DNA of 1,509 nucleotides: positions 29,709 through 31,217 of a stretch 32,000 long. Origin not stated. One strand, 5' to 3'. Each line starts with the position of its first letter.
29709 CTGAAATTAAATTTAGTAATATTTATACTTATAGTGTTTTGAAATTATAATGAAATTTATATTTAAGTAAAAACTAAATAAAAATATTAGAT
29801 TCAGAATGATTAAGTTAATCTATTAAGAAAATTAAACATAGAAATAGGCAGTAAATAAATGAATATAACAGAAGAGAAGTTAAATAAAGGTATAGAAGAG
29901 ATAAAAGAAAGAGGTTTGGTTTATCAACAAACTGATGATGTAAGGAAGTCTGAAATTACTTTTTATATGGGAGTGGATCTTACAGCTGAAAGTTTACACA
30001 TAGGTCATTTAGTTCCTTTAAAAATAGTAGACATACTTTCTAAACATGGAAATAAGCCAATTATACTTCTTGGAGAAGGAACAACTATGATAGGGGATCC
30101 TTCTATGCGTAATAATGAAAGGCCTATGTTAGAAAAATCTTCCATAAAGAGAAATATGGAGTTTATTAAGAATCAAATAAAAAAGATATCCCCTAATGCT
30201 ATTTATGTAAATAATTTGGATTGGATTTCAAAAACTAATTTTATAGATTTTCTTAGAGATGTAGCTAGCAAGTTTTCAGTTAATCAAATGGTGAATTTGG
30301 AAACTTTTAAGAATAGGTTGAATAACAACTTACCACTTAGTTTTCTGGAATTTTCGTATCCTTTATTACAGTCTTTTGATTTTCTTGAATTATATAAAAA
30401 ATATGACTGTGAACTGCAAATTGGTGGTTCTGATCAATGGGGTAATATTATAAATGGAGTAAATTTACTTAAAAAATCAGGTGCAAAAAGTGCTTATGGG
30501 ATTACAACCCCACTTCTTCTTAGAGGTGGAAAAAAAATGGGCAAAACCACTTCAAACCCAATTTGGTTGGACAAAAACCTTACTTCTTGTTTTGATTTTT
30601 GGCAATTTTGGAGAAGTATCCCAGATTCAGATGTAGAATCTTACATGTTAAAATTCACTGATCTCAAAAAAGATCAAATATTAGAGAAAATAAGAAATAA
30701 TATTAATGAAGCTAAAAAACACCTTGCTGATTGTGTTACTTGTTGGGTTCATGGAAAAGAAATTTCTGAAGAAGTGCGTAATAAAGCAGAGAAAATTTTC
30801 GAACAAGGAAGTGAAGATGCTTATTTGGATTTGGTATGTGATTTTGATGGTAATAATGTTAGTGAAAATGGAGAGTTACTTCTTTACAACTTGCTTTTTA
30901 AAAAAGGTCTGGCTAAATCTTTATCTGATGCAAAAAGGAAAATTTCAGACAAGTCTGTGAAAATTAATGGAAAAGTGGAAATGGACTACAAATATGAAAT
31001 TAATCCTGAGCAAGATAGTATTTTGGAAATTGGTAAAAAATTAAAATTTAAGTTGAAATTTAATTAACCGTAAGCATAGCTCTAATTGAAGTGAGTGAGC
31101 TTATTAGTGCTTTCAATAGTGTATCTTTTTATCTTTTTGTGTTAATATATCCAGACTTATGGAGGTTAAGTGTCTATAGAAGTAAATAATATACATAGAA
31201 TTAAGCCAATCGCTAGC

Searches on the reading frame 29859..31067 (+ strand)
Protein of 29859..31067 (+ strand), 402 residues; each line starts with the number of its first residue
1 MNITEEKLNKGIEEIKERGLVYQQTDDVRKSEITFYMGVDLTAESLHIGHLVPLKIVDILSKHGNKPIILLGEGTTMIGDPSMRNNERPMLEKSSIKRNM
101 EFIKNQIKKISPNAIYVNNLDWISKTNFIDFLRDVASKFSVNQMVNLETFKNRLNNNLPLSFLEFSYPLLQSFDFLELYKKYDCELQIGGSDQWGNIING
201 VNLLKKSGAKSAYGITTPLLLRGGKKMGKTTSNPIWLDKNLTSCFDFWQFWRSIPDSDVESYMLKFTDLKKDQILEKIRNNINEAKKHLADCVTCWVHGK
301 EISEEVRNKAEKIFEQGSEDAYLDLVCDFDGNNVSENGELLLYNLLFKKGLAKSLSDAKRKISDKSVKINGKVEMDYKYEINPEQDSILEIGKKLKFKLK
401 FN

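Call 55: find_encoding_contigs(protein=window:29859-31067:+, flank=10000, max_places=1)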
Protein window:29859-31067:+ (402 aa): 2 contigs read that carry it; 1 place shown.
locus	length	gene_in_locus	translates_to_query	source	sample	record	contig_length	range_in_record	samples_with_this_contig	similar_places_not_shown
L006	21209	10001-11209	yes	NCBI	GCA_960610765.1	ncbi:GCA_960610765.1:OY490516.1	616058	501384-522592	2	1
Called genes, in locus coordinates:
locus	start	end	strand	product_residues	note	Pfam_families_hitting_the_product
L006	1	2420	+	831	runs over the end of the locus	PF01751:Toprim, PF01131:Topoisom_bac, PF01396:Zn_ribbon_Top1, PF13368:Toprim_C_rpt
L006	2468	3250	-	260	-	-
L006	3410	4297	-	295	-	-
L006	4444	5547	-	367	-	PF01168:Ala_racemase_N, PF00842:Ala_racemase_C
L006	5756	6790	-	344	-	PF01946:Thi4 (faint), PF00890:FAD_binding_2 (weak), PF01134:GIDA (faint), PF01266:DAO (weak), PF07992:Pyr_redox_2, PF12831:FAD_oxidored (weak), PF13738:Pyr_redox_3, PF00070:Pyr_redox, +2 more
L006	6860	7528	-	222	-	-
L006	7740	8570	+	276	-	PF02739:5_3_exonuc_N, PF01367:5_3_exonuc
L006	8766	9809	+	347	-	PF00022:Actin (faint), PF06723:MreB_Mbl, PF00012:HSP70, PF14450:FtsA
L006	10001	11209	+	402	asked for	PF00579:tRNA-synt_1b, PF22421:SYY_C-terminal (faint)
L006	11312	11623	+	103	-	PF00166:Cpn10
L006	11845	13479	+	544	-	PF00118:Cpn60_TCP1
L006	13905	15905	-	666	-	PF02518:HATPase_c, PF13589:HATPase_c_3, PF01119:DNA_mis_repair, PF08676:MutL_C (weak)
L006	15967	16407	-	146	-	PF01252:Peptidase_A8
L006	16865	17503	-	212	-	PF02502:LacAB_rpiB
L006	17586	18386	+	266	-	PF00923:TAL_FSA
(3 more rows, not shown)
